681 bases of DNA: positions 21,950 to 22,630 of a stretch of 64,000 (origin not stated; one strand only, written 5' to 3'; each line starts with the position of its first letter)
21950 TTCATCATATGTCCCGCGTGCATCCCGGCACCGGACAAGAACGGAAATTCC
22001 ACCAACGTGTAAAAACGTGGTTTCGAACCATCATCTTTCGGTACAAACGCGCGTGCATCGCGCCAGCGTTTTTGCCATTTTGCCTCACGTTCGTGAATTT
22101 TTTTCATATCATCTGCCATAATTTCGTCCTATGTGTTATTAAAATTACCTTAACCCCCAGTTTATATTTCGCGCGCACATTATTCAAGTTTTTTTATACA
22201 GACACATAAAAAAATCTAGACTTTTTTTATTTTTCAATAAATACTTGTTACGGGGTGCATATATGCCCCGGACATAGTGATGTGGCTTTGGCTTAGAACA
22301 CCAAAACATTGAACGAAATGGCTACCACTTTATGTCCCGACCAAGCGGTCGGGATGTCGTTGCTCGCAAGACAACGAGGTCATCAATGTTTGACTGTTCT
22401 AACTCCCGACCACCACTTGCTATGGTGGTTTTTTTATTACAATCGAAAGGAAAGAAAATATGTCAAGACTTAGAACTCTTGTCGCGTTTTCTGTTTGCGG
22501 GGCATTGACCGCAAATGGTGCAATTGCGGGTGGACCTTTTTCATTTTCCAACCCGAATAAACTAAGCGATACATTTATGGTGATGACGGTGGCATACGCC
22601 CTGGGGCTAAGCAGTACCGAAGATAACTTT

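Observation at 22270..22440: Terminator/antiterminator-like structured leader upstream of a PAP2 phosphatase gene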

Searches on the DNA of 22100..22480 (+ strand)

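Call 5: search_rna_families(source=window, start=22100, end=22480, threshold=evalue, max_evalue=10, show_alignments=5)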
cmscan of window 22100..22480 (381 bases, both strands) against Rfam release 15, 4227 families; matches with E-value up to 10: 7.
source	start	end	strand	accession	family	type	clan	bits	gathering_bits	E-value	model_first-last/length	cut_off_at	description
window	22347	22419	+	RF02221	sRNA-Xcc1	Gene; sRNA;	-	22.7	53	0.12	1-87/87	no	sRNA-Xcc1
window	22164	22215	-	RF01215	snoR97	Gene; snRNA; snoRNA; HACA-box;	-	19.9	40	1.2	1-106/106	no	Small nucleolar RNA snoR97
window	22201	22272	-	RF02075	STnc230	Gene; sRNA;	-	19.4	50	2.2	1-83/83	no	Enterobacterial sRNA STnc230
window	22165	22290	-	RF01589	plasmodium_snoR11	Gene; snRNA; snoRNA; HACA-box;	-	18.4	80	2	1-207/207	no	small nucleolar RNA snoR11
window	22208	22270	-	RF02057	STnc40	Gene; sRNA;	-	16.7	45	2.9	1-70/70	no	Salmonella enterica sRNA STnc40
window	22336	22353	-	RF01322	CRISPR-DR9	Gene; CRISPR;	-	12.6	45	9.4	7-24/37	no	CRISPR RNA direct repeat element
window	22189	22216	+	RF00623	P1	Gene;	-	11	100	7.8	51-81/180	no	Pseudomonas sRNA P1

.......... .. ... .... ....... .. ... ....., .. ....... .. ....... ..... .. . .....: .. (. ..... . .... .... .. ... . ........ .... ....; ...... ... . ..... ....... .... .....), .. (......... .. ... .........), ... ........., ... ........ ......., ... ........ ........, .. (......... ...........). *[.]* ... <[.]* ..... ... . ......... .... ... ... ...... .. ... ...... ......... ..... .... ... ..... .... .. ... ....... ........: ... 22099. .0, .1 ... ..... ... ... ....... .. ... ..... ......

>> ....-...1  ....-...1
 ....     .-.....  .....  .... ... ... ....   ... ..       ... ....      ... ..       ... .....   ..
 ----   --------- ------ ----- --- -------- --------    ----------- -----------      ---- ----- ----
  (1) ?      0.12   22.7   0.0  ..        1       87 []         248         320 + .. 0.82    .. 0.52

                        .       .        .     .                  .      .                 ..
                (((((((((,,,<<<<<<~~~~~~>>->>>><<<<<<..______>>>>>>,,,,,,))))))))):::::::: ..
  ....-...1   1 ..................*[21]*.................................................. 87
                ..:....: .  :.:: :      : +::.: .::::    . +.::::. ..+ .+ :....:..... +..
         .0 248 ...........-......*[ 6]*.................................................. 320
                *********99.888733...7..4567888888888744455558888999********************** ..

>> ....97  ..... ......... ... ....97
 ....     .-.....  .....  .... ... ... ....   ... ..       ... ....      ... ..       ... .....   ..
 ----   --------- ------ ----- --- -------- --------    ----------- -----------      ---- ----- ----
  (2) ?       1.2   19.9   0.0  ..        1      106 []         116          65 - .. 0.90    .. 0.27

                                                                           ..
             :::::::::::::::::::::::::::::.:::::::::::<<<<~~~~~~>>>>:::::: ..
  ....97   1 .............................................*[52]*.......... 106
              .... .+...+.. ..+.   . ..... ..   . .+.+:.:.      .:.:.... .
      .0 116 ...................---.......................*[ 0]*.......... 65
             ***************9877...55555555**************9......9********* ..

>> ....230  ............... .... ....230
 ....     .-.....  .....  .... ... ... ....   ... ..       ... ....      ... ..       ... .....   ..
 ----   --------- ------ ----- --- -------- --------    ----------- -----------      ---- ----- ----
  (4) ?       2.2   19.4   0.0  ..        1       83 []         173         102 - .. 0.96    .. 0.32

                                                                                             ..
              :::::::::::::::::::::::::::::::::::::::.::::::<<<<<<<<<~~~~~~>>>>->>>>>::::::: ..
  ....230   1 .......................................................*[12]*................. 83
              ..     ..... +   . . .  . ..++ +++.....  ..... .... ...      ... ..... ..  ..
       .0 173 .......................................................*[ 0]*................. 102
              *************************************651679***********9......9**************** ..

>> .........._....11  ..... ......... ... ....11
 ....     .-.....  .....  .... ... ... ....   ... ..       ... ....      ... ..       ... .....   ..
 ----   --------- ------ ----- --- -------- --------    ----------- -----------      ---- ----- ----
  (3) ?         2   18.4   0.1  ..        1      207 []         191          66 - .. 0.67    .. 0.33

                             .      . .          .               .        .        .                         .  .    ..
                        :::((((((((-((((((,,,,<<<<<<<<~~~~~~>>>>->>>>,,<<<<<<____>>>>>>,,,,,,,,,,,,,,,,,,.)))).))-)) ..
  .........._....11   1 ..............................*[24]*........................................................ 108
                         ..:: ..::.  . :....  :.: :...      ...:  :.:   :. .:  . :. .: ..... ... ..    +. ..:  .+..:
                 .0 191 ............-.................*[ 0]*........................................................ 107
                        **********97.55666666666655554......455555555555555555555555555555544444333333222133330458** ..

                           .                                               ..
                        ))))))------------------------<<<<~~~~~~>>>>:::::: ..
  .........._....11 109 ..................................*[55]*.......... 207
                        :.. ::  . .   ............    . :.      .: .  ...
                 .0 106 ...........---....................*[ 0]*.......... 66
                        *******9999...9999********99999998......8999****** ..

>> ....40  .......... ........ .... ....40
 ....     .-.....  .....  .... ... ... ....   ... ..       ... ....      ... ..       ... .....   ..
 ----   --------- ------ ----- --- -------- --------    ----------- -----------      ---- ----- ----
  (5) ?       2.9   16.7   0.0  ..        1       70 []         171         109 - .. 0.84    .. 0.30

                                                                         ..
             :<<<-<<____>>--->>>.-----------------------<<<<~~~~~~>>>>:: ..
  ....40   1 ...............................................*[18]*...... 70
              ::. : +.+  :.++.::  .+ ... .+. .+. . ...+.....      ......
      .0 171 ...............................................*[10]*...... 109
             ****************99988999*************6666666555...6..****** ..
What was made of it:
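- On Any Rfam 15 family (all curated riboswitch classes, T-box, M-box, c-di-GMP-I/II, 6S, SRP, tmRNA): In 22100-22480 at E <= 10 the best hit is sRNA-Xcc1, 22.7 bits against a gathering score of 53 (call 5).
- The best chance-level hit in the region is 22.7 bits, E = 0.12 (call 5).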

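Call 28: build_rna_model(alignment_id=A4, structure=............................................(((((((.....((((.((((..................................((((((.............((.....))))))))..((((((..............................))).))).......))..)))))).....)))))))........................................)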
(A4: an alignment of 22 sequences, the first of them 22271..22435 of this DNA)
Model R1 built from alignment A4 (22 sequences, 247 columns); structure: as given.
model positions 169; base pairs 29; branch points 1; effective number of sequences 5.99; information 0.59 bits per position. Calibrated on 0.2 Mb of random sequence (short: E-values are rough).
structure used (alignment columns):
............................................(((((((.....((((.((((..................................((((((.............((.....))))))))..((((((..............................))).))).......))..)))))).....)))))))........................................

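Call 29: search_with_rna_model(model_id=R1, sources=[window, L005, L006, L007, L008, L009, L010, L011, L012, L013, L014, L015, L016, L017, L018, L019, L020, L021, L022, L023, L024, L025, L026, L027, L028, L029, L030, L031, L032, L033, L034, L035, L036, L037, L038, L039, L040, L041, L042, L043, L044, L045, L046, L047, L048, L049, L050, L051, L052, L053, L054, L055, L056, L057, L058, L059, L060, L061, L062, L063, L064, L065, L066, L067, L068, L069, L070, L071, L072, L073, L074, L075, L076, L077, L078, L079], max_evalue=1, make_alignment=true)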
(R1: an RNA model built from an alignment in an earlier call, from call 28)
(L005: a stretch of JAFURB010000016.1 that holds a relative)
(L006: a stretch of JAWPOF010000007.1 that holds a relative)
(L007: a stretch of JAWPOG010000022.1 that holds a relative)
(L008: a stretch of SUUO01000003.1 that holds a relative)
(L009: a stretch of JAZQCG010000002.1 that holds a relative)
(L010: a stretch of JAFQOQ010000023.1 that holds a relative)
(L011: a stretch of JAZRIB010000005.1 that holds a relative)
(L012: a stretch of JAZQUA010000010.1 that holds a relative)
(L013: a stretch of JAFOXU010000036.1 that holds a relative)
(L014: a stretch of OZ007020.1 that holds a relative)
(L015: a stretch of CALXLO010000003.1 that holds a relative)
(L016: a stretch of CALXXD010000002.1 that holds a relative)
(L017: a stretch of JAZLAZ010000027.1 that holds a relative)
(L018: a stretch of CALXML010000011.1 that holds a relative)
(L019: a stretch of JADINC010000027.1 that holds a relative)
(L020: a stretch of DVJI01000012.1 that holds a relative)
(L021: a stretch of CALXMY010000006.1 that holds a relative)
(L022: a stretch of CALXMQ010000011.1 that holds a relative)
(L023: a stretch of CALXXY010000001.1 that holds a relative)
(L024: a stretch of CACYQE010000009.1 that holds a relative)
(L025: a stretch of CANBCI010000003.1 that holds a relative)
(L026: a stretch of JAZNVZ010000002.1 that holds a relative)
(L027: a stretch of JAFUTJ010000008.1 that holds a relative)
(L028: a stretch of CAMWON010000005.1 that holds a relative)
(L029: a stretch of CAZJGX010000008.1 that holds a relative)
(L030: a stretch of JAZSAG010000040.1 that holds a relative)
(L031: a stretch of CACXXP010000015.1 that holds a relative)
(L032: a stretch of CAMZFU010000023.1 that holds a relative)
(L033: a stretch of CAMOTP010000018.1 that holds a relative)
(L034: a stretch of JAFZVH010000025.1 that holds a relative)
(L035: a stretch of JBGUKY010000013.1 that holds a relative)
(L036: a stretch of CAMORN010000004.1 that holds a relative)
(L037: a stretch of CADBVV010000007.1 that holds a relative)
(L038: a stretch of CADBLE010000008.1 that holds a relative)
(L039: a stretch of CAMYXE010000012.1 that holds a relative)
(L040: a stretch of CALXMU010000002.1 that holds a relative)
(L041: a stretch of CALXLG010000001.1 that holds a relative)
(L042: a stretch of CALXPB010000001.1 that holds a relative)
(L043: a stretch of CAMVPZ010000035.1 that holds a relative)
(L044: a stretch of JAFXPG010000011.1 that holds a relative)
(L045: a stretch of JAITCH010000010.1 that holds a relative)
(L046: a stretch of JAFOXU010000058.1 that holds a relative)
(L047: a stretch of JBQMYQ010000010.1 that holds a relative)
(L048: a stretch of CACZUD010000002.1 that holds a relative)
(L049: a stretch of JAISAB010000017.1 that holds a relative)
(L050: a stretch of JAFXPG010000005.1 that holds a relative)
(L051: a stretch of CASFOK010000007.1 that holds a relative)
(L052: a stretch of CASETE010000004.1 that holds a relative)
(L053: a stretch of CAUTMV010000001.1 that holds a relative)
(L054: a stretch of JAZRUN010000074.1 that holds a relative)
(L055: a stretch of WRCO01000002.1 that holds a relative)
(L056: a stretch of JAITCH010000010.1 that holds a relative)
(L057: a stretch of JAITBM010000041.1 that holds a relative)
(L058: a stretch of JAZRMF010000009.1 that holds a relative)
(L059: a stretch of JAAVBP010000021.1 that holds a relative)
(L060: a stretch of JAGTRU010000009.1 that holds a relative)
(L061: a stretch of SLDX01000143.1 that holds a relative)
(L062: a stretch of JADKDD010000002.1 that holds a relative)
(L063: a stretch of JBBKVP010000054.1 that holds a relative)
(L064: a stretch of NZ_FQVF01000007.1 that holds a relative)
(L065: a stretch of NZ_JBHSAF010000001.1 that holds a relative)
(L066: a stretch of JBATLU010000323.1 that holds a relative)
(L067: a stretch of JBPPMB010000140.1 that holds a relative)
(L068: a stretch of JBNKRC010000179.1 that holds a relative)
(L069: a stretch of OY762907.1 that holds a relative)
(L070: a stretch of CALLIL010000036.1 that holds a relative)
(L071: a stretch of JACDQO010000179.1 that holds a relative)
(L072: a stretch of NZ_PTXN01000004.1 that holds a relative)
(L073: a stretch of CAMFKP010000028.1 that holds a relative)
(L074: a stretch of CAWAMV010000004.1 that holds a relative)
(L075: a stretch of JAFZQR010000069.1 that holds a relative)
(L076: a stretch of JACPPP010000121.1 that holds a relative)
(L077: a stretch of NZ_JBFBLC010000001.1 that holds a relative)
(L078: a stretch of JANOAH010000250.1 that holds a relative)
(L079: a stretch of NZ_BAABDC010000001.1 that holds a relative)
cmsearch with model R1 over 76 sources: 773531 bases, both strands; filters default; matches with E-value up to 1: 67.
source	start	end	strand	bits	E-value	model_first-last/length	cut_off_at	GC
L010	4815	4980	+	152.5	5e-35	1-169/169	no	0.46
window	22271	22434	+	151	1.2e-34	1-169/169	no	0.47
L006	4813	4976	+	150.7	1.4e-34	1-169/169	no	0.46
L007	1907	2070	+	150.7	1.4e-34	1-169/169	no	0.46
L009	4813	4976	+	150.7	1.4e-34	1-169/169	no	0.46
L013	135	293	+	150.4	1.6e-34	1-169/169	no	0.43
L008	4812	4975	+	150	2e-34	1-169/169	no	0.46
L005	4812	4975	+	149.4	2.9e-34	1-169/169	no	0.45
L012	4810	4973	+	147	1.1e-33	1-169/169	no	0.45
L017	4805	4970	+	142.9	1.2e-32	1-169/169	no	0.43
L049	4812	4970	+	132.1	5.3e-30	1-169/169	no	0.48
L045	4827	4978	+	129.3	2.6e-29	1-169/169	no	0.41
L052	4796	4970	+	127.4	7.7e-29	1-169/169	no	0.41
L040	4728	4902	+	126.7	1.1e-28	1-169/169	no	0.41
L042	4766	4940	+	126.6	1.2e-28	1-169/169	no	0.41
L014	4820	4981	+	125.9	1.7e-28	1-169/169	no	0.45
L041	4765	4940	+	125.8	1.9e-28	1-169/169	no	0.4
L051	4796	4970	+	125.3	2.4e-28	1-169/169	no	0.42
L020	4822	4979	+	125.2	2.7e-28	1-169/169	no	0.46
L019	4696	4853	+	123.6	6.6e-28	1-169/169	no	0.45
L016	4821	4979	+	123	9.4e-28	1-169/169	no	0.45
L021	4823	4980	+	122.8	1e-27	1-169/169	no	0.46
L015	4820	4981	+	122.8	1e-27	1-169/169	no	0.46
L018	4821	4979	+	122.8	1e-27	1-169/169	no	0.45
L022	4824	4980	+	119.8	5.5e-27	1-169/169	no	0.46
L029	4728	4900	+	115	8.6e-26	1-169/169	no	0.39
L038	4773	4956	+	113.9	1.6e-25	1-169/169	no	0.39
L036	4773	4956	+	111.2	7.1e-25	1-169/169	no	0.39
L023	4719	4892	+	111.1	7.8e-25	1-169/169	no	0.4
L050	4809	4977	+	109.1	2.4e-24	1-169/169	no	0.4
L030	4723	4916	+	107.6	5.6e-24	1-169/169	no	0.42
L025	4723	4894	+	106.7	9.2e-24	1-169/169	no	0.43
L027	4748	4940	+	103.4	6.2e-23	1-169/169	no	0.44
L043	4138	4322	+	102.7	9e-23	1-169/169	no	0.41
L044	4741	4923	+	102.6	9.6e-23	1-169/169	no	0.38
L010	6380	6563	+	81.2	1.8e-17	1-169/169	no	0.41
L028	4780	4955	+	76.7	2.3e-16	1-169/169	no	0.37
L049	3233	3391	-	69.2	1.6e-14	1-169/169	no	0.5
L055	4791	4965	+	64.2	2.8e-13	1-169/169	no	0.43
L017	3885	4052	-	53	1.6e-10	1-169/169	no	0.4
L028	4425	4619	-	35.9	2.6e-06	1-169/169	no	0.49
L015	4813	4971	-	32.5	1.8e-05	1-169/169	no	0.47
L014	4814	4971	-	29.6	9.3e-05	1-169/169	no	0.46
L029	789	942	+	28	0.00023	1-169/169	no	0.44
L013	132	283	-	26.3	0.00058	1-169/169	no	0.43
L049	8546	8686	-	25.4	0.00096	1-169/169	no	0.48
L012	4807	4965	-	23.5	0.003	1-169/169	no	0.45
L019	4686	4843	-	22.9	0.0041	1-169/169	no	0.44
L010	4816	4948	-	22.7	0.0046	23-158/169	no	0.45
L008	6764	6921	+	21.9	0.0071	1-169/169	no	0.41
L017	4802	4956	-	21.3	0.01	1-169/169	no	0.44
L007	1926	2038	-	20.9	0.013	23-140/169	no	0.45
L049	4810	4963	-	20.6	0.015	1-169/169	no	0.49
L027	6954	7020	+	18.7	0.045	1-169/169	no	0.48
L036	9784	9922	-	18.6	0.045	1-169/169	no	0.35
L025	4781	4856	-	17.9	0.07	1-169/169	no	0.37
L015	2764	2873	+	17.6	0.082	1-169/169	no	0.39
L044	4802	4915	-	15.8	0.23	1-169/169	no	0.34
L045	3296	3360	-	15.1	0.34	1-169/169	no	0.32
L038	9801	9878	-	13.8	0.7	1-169/169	no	0.31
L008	4836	4941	-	13.8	0.71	25-135/169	no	0.46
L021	8277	8394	+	13.7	0.75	1-169/169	no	0.36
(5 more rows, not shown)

Alignment A5: 67 matches aligned to the model, 357 columns, each read 5' to 3' on its own strand. Consensus structure (alignment columns), stored with it:
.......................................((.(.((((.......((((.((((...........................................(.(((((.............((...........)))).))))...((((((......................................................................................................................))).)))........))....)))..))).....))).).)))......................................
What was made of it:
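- On MITE / REP-type DNA repeat: Reverse-strand scores are low (call 29).
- Strand: reverse-strand matches score at most 33 bits against 100-155 on the sense strand (call 29), and many pairs are G-U. Family: four more copies lie in this window and others in related loci and metagenomes. Reverse-strand scores are far lower (call 29).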
